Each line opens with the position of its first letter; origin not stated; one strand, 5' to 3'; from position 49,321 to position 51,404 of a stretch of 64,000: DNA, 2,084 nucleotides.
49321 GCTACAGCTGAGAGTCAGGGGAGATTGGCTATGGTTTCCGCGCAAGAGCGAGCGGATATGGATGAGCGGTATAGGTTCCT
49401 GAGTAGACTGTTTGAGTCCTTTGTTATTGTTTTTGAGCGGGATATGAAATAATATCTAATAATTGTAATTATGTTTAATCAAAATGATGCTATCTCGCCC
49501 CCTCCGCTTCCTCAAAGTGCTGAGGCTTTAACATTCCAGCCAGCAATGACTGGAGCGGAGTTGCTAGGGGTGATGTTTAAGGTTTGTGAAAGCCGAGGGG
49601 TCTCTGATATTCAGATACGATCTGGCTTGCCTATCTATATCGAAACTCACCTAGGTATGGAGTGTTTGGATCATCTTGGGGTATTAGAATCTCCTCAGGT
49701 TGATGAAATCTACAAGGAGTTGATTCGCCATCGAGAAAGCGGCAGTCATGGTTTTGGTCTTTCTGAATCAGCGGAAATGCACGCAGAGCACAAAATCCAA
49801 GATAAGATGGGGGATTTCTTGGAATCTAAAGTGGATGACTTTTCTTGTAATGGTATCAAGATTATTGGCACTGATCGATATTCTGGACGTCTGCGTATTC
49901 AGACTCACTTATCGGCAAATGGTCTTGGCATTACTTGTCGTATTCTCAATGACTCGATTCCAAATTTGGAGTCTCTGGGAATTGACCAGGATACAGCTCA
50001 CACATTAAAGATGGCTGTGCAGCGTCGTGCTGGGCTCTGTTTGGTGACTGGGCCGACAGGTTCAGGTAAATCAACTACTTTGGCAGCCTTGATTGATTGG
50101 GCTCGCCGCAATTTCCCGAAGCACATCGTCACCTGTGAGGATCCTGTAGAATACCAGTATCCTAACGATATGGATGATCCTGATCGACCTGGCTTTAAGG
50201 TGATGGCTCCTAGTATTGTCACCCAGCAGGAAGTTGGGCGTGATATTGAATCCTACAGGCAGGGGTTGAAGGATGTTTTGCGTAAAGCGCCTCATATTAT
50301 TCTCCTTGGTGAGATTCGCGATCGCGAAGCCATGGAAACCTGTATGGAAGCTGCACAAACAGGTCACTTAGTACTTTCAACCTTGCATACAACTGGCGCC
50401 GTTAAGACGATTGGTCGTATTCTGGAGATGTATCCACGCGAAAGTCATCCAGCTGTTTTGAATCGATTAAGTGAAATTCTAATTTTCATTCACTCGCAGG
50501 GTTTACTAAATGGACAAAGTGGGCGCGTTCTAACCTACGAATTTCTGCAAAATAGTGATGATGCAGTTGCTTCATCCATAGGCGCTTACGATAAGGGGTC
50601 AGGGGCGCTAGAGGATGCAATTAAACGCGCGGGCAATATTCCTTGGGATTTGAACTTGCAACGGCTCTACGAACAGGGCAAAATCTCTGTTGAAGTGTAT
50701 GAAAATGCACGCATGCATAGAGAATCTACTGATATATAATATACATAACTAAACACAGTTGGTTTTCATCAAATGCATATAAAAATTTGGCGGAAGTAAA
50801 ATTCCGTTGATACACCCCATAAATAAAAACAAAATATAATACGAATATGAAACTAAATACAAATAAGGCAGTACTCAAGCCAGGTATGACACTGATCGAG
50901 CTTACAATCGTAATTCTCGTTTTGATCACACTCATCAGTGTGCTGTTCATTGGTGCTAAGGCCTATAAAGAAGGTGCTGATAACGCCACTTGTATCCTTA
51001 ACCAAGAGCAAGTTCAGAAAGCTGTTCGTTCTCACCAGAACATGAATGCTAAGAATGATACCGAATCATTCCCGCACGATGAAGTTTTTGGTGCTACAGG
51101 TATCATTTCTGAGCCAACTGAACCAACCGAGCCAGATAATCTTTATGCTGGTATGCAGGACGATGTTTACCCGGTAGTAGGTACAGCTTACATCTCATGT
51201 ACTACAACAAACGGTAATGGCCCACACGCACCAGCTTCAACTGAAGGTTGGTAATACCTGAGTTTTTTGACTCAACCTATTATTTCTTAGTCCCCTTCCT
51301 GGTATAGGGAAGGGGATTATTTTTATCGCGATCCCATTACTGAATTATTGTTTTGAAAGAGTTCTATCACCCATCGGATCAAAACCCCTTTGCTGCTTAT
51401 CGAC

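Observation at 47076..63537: Uniformly + strand type II secretion / type IV pilus-like locus with many unrecognisable components and cargo candidates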

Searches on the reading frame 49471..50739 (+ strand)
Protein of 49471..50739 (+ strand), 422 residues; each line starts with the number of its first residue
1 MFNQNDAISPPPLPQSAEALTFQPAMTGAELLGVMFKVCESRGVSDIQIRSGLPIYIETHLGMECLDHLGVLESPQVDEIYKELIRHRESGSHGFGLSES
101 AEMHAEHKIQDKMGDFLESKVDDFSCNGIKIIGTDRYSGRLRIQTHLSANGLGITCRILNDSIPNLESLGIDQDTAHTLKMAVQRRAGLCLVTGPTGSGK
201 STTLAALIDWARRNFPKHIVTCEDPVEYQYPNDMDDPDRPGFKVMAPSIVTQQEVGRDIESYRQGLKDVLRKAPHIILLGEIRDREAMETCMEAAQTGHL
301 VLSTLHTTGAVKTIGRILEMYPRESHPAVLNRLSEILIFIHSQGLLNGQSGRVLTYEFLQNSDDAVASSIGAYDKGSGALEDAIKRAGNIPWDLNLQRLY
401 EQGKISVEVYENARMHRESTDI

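Call 4: search_protein_families(library=pfam, max_evalue=0.01, proteins=[window:49471-50739:+])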
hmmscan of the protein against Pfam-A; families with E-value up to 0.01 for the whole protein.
window:49471-50739:+ (422 aa): 8 families
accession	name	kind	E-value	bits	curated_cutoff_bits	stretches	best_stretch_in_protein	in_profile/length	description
PF00437.27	T2SSE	-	3.9e-41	141.4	24.9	1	140-347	93-279/370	Type II/IV secretion system protein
PF13401.12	AAA_22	-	1.2e-05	26.1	27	1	186-224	4-43/130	AAA domain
PF25199.1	nSTAND_NTPase5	-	4e-05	23.9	34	1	171-225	24-79/145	Novel STAND NTPase 5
PF13555.12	AAA_29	-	0.00012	22.2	27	1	181-207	16-42/61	P-loop containing region of AAA domain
PF13191.12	AAA_16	-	0.00015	22.7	32.6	1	177-226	14-64/167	AAA ATPase domain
PF13604.12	AAA_30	-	0.0027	17.9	27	1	176-214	7-45/191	AAA domain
PF20720.3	nSTAND3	-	0.0033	17.6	27.2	1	185-225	15-54/155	Novel STAND NTPase 3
PF13086.12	AAA_11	-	0.0038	17.5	27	0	172-221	3-57/257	AAA domain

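Call 6: search_protein_families(library=ncbifam, max_evalue=0.01, proteins=[window:49471-50739:+])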
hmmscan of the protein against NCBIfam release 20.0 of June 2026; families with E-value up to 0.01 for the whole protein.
window:49471-50739:+ (422 aa): 18 families
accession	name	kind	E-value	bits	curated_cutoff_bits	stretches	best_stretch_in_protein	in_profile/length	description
TIGR01420.1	pilT_fam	subfamily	6.5e-70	236.1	319.1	1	138-409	77-333/343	PilT/PilU family type 4a pilus ATPase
TIGR02525.1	plasmid_TraJ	equivalog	1.6e-50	172.2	368.3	1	22-353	3-305/372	plasmid transfer ATPase TraJ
TIGR02533.1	type_II_gspE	equivalog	6.4e-35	120.7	630.25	1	142-320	196-359/486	type II secretion system ATPase GspE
NF041000.1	ATPase_ComGA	equivalog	1.5e-34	119.2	300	2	254-345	178-264/267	competence type IV pilus ATPase ComGA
TIGR02538.1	type_IV_pilB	equivalog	1.9e-32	112.6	675.65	1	142-320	269-432/564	type IV-A pilus assembly ATPase PilB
NF007755.0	PRK10436.1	equivalog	2.9e-32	112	617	1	139-320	169-335/465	type II secretion system protein GspE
TIGR02524.1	dot_icm_DotB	equivalog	2.4e-29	102.7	463.3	1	150-364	101-304/358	Dot/Icm type IV secretion system ATPase DotB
NF053534.1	T4PilAsmATPsTfpB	equivalog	7.6e-28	97.2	850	1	140-320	287-452/584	type IV pilus assembly ATPase TfpB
NF058587.1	archaellum_moto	equivalog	1.5e-15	57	550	1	171-317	260-393/527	archaellum flagellar ATPase motor FlaI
TIGR02788.1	VirB11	equivalog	2.5e-11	43.2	249.95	1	166-326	124-271/308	P-type DNA transfer ATPase VirB11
TIGR02782.1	TrbB_P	equivalog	5.4e-10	39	304.55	1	174-326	124-261/303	P-type conjugative transfer ATPase TrbB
TIGR03819.1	heli_sec_ATPase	hypoth_equivalog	1.5e-09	37.5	373.15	1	147-313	135-293/340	TadA family conjugal transfer-associated ATPase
NF053672.1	bindosome_BasE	exception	1.5e-08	33.8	1000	1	190-320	273-391/512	bindosome assembly system ATPase subunit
NF010469.0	PRK13894.1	subfamily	1.3e-07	31.3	508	1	175-323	138-270/320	conjugal transfer ATPase TrbB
NF010407.0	PRK13833.1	subfamily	2.1e-07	30.7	499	1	172-324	130-266/323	conjugal transfer protein TrbB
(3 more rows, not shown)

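Call 32: search_solved_structures(query=window:49471-50739:+, max_evalue=0.001)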
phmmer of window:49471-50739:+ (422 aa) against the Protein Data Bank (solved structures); distinct sequences matched with E-value up to 0.001: 31.
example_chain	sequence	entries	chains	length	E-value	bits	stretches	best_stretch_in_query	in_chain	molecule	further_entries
5fl3_A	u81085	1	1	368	3.2e-46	161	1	148-408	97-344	PILI RETRACTION PROTEIN PILT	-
2gsz_A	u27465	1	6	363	6.4e-41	143.5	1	136-408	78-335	twitching motility protein PilT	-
2ewv_A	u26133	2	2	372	6.9e-41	143.4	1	136-408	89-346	twitching motility protein PilT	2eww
5zfq_A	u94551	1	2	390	1.1e-39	139.5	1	131-359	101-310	Twitching motility pilus retraction protein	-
6ojx_A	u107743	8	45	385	2.8e-39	138.1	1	131-359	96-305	Twitching motility pilus retraction ATPase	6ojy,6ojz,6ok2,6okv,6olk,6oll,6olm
2eyu_A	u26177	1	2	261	1.3e-38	135.9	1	163-408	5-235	twitching motility protein PilT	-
3jvu_A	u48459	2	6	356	5.8e-38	133.8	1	139-407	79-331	Twitching mobility protein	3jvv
9n32_A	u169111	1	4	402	4.4e-37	130.8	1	131-420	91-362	PilU protein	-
10my_A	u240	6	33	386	5e-35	124.1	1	135-363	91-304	PilT/PilU family type 4a pilus ATPase | Twitching motility protein PilT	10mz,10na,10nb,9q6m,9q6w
6geb_A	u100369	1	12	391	8.2e-26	93.7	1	151-411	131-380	DotB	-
6gef_A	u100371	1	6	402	6.7e-24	87.4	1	186-409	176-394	Type IV secretion system protein DotB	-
1p9r_A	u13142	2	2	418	6.9e-24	87.4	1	140-320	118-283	General secretion pathway protein E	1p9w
4pht_A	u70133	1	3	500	1.9e-23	86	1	140-320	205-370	General secretory pathway protein E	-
4kss_A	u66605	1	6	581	1.9e-23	85.9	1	140-320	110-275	Type II secretion system protein E, hemolysin-coregulated protein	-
4ksr_A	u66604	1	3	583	2e-23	85.9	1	140-320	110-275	Type II secretion system protein E, Hemolysin-coregulated protein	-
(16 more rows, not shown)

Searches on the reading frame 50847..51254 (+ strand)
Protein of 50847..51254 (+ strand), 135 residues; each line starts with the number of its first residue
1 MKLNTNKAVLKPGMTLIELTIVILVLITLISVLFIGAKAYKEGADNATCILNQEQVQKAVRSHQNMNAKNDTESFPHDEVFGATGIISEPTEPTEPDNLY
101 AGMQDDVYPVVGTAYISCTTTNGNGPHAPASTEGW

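Call 4: search_protein_families(library=pfam, max_evalue=0.01, proteins=[window:50847-51254:+])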
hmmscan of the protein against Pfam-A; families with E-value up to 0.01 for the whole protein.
window:50847-51254:+ (135 aa): 0 families

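Call 6: search_protein_families(library=ncbifam, max_evalue=0.01, proteins=[window:50847-51254:+])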
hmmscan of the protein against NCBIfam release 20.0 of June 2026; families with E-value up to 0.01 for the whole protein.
window:50847-51254:+ (135 aa): 1 family
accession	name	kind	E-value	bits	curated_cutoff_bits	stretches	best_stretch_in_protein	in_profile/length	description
TIGR01710.1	typeII_sec_gspG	equivalog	0.0016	18.5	88.85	1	13-101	2-84/134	type II secretion system major pseudopilin GspG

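Call 93: search_solved_structures(query=window:50847-51254:+, max_evalue=10)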
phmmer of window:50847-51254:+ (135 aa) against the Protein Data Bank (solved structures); distinct sequences matched with E-value up to 10: 2.
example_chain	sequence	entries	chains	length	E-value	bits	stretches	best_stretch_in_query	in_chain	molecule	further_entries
9egp_A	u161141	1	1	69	0.28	14.6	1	10-52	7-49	Geopilin domain 1 protein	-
7tgg_A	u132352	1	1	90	1.2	12.5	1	10-60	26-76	Geopilin domain 1 protein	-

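Call 108: search_protein_families(library=ncbifam, alignment_id=A10, max_evalue=0.1)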
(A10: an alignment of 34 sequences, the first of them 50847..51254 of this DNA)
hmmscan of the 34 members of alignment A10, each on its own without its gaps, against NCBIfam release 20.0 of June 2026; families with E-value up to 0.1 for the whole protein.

A. member 1, window:50847-51254:+ (135 aa): 2 families
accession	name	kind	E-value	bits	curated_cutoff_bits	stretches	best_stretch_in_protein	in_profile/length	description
TIGR01710.1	typeII_sec_gspG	equivalog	0.0016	18.5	88.85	1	13-101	2-84/134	type II secretion system major pseudopilin GspG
NF006283.1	PRK08455.1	equivalog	0.051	13.2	187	1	15-72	22-75/182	flagellar basal body-associated protein FliL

B. families by the number of members that match (of 34 scanned): 13 families
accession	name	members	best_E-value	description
NF007800.0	PRK10506.1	32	0.00027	prepilin peptidase-dependent protein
TIGR02532.1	IV_pilin_GFxxxE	32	0.00062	prepilin-type N-terminal cleavage/methylation domain-containing protein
TIGR01710.1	typeII_sec_gspG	25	0.00048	type II secretion system major pseudopilin GspG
NF040999.1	pilin_ComGC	10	0.0065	competence type IV pilus major pilin ComGC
NF040982.1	ComGD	9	0.016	competence type IV pilus minor pilin ComGD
NF010990.0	PRK14414.1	1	0.048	glycerol-3-phosphate acyltransferase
NF005100.0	PRK06531.1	1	0.048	preprotein translocase subunit YajC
NF006283.1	PRK08455.1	1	0.051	flagellar basal body-associated protein FliL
NF041013.1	T4P_ComGE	1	0.052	competence type IV pilus minor pilin ComGE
NF006453.0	PRK08808.1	1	0.055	type II secretion system protein J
NF041828.1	hydrophobin_BslB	1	0.055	biofilm surface layer hydrophobin BslB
TIGR02523.1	type_IV_pilV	1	0.097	type IV pilus modification protein PilV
TIGR01495.1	ETRAMP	1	0.098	ETRAMP family protein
